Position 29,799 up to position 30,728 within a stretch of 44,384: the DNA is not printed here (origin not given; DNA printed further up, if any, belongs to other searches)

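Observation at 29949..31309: Zinc-ribbon, DUF6884-like and GIY-YIG-like trio as a possible nucleic-acid-targeting effector module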

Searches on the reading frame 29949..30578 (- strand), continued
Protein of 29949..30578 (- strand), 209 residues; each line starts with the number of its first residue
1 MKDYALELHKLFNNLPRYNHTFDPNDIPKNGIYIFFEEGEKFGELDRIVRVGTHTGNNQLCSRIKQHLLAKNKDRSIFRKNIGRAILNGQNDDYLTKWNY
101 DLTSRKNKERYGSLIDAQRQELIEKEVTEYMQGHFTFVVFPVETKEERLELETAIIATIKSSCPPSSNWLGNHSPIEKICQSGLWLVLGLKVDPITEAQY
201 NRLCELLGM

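Call 76: search_dna_similar(query=window:29949-30578:-, collection=plasmids, mode=protein, max_evalue=0.001)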
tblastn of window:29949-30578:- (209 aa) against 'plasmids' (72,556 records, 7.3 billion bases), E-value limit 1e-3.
Records with a match: 7; places in all: 7; records where one place covers at least 80% of the query: 1.
Best place of each record, by identity: <60% 7.
By first word of the organism name: Haloarcula 5; Salinibaculum 1; Halorientalis 1.
By predicted mobility (MOB-suite, as given by PLSDB): non-mobilizable 7.
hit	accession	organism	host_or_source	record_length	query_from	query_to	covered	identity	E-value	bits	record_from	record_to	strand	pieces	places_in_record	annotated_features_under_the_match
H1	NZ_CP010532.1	Haloarcula sp. CBA1115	monoisolate,Solar salt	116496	26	187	78%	32.6%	5e-13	74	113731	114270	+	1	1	hypothetical protein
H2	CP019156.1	Haloarcula taiwanensis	single cell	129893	26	187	78%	32.1%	2e-12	72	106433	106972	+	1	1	hypothetical protein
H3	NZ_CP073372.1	Haloarcula sinaiiensis ATCC 33800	cell culture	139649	28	187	77%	32.4%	7e-13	74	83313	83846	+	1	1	hypothetical protein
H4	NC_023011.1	Haloarcula hispanica N601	-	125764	28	187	77%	32.4%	1e-12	73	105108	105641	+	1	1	hypothetical protein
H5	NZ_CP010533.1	Haloarcula sp. CBA1115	monoisolate,Solar salt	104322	28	187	77%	31.4%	5e-11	69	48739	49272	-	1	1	hypothetical protein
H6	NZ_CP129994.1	Salinibaculum sp. KK48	cell culture,sediment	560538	26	194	81%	29.6%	3e-8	60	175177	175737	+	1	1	hypothetical protein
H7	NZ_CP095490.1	Halorientalis marina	cell culture,salt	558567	28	187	77%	29.3%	5e-9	62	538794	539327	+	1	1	hypothetical protein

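Call 77: find_related_loci(query=A1, collection=viral_contigs, flank=6000)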
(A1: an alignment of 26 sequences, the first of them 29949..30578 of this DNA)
Query A1 (209 aa) in viral_contigs; peptide patterns used: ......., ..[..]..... (x = any residue, [..] = any of these).
223 stretches matched a pattern; 9 encode a relative of the query (tblastn E <= 1e-3); 9 distinct loci.
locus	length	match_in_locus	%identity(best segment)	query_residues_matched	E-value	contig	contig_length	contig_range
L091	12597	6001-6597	44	8-208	1e-50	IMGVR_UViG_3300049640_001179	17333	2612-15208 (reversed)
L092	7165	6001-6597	44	8-208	1e-50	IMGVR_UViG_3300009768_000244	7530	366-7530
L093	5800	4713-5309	44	8-208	1e-50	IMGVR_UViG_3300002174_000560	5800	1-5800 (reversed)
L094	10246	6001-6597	43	8-208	1e-49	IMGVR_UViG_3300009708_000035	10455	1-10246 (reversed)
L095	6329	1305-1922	41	1-206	3e-48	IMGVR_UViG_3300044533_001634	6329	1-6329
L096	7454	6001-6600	43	7-208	6e-48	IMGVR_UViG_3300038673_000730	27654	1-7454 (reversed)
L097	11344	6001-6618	39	1-206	6e-47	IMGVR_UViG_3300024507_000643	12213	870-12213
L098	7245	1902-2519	39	1-206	6e-47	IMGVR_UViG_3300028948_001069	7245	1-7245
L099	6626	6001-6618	40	1-187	3e-42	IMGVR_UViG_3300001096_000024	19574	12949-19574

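Call 78: get_annotated_region(hit=H1, flank=5000)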
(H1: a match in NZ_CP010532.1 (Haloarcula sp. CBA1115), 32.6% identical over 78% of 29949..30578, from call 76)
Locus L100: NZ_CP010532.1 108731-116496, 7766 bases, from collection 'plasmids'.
description: Haloarcula sp. CBA1115 plasmid unnamed3, complete sequence
organism: Haloarcula sp. CBA1115 (NCBI taxid 1592728)
taxonomy: Archaea; Euryarchaeota; Halobacteria; Halobacteriales; Haloarculaceae; Haloarcula; Haloarcula sp. CBA1115
host: -; source: monoisolate,Solar salt; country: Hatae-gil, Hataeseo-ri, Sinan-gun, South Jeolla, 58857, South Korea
typing (MOB-suite, as given by PLSDB): non-mobilizable; mating-pair formation MPF_T
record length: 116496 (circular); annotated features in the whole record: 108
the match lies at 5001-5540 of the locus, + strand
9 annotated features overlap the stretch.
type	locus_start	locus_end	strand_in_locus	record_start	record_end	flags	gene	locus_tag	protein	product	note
CDS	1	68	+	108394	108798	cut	-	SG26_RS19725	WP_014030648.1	transcriptional regulator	-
CDS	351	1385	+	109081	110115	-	-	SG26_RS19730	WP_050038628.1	hypothetical protein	-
CDS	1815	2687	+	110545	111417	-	-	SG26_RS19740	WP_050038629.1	DNA polymerase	-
CDS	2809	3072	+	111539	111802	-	-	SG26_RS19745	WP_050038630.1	hypothetical protein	-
CDS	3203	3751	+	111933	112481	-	-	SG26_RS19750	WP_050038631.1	hypothetical protein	-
CDS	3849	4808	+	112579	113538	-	-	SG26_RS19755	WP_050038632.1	ArdC-like ssDNA-binding domain-containing protein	-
CDS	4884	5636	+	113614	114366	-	-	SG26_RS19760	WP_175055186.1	hypothetical protein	-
CDS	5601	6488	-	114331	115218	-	-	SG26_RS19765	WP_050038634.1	HNH endonuclease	-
CDS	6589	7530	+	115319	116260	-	-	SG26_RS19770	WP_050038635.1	DUF6610 family protein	-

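Call 92: search_protein_families(library=padloc, proteins=[L100:4884-5633:+, P0094], max_evalue=0.001)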
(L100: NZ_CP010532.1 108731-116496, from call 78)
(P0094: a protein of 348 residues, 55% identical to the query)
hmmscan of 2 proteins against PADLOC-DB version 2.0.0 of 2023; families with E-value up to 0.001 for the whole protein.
L100:4884-5633:+ (250 aa): 2 families
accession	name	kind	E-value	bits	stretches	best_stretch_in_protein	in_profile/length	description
PDLC04714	PDC-M57B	-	3.7e-64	214.6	1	13-242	8-235/238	-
PDLC04713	PDC-M57B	-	1e-18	65.8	1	44-234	30-205/211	-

P0094 (348 aa): 4 families
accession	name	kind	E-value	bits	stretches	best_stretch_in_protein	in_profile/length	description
PDLC04713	PDC-M57B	-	8.5e-99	327.4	1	139-346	2-209/211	-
PDLC04712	PDC-M57A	-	1.5e-61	204.7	1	1-136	1-136/138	-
PDLC04714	PDC-M57B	-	7.5e-22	76.1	1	159-346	31-231/238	-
PDLC02815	DpdC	-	0.00027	18.5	1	15-75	50-109/312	DpdC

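Call 93: search_protein_families(library=pfam, proteins=[L022:300-1076:+, L049:7328-7540:+, L062:429-1337:+, L033:7304-7951:+, L061:5891-6643:+, L070:1751-2437:+, L066:6753-7133:+, L100:4884-5633:+, L056:1-225:+], max_evalue=0.01)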
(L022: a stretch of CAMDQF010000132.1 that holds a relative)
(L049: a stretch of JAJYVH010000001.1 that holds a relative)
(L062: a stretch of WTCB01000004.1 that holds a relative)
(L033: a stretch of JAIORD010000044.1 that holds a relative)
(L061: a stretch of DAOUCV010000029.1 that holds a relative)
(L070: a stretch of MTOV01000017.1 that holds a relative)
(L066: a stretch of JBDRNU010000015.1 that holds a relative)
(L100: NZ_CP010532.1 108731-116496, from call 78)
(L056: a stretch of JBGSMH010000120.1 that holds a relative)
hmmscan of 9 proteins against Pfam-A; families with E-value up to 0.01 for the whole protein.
L022:300-1076:+ (259 aa): 7 families
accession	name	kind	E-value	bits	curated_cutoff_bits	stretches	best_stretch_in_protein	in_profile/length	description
PF12146.15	Hydrolase_4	-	2.9e-27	95.9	27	1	19-244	7-238/239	Serine aminopeptidase, S33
PF12697.13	Abhydrolase_6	-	4.7e-24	86.7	26.3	1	19-251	1-216/217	Alpha/beta hydrolase family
PF00561.26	Abhydrolase_1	-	2.3e-16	60.6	25.8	1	18-134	2-120/245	alpha/beta hydrolase fold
PF20408.4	Abhydrolase_11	-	0.0002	21.6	27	0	19-114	5-105/193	Alpha/beta hydrolase domain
PF02129.25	Peptidase_S15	-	0.00038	20.7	23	0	9-73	11-81/262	X-Pro dipeptidyl-peptidase (S15 family)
PF12695.13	Abhydrolase_5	-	0.0034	17.6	27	0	88-125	60-98/164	Alpha/beta hydrolase family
PF06821.19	Ser_hydrolase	-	0.0036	17.7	22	0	67-112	37-82/172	Serine hydrolase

L049:7328-7540:+ (71 aa): 0 families

L062:429-1337:+ (303 aa): 0 families

L033:7304-7951:+ (216 aa): 2 families
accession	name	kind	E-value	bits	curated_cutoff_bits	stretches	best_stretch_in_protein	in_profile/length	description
PF21818.3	DUF6884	-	1.1e-06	29.2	30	1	56-152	16-107/135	Family of unknown function (DUF6884)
PF03883.20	H2O2_YaaD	-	0.0099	15.9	29.6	0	53-114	72-134/236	Peroxide stress protein YaaA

L061:5891-6643:+ (251 aa): 2 families
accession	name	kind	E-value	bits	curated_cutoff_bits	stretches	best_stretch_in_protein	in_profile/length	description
PF21818.3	DUF6884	-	4.8e-07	30.4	30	1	91-188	16-107/135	Family of unknown function (DUF6884)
PF03883.20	H2O2_YaaD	-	0.00035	20.6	29.6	1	106-203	98-187/236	Peroxide stress protein YaaA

L070:1751-2437:+ (229 aa): 1 family
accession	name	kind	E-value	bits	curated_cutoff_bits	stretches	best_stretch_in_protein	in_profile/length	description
PF21818.3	DUF6884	-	1.5e-05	25.6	30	1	77-171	16-108/135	Family of unknown function (DUF6884)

L066:6753-7133:+ (127 aa): 2 families
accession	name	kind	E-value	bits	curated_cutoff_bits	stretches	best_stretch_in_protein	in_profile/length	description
PF01870.24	Hjc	-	4.4e-22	78.3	21.1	1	10-100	2-92/93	Archaeal holliday junction resolvase (hjc)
PF24608.2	PDDEXK_15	-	0.0011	19.4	27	1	3-99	2-112/164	Phage putative PDDEXK endonuclease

L100:4884-5633:+ (250 aa): 0 families

L056:1-225:+ (75 aa): 1 family
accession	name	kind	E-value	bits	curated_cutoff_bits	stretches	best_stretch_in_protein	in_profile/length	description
PF02511.20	Thy1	-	0.00013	22.2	24.8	1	1-25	166-190/191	Thymidylate synthase complementing protein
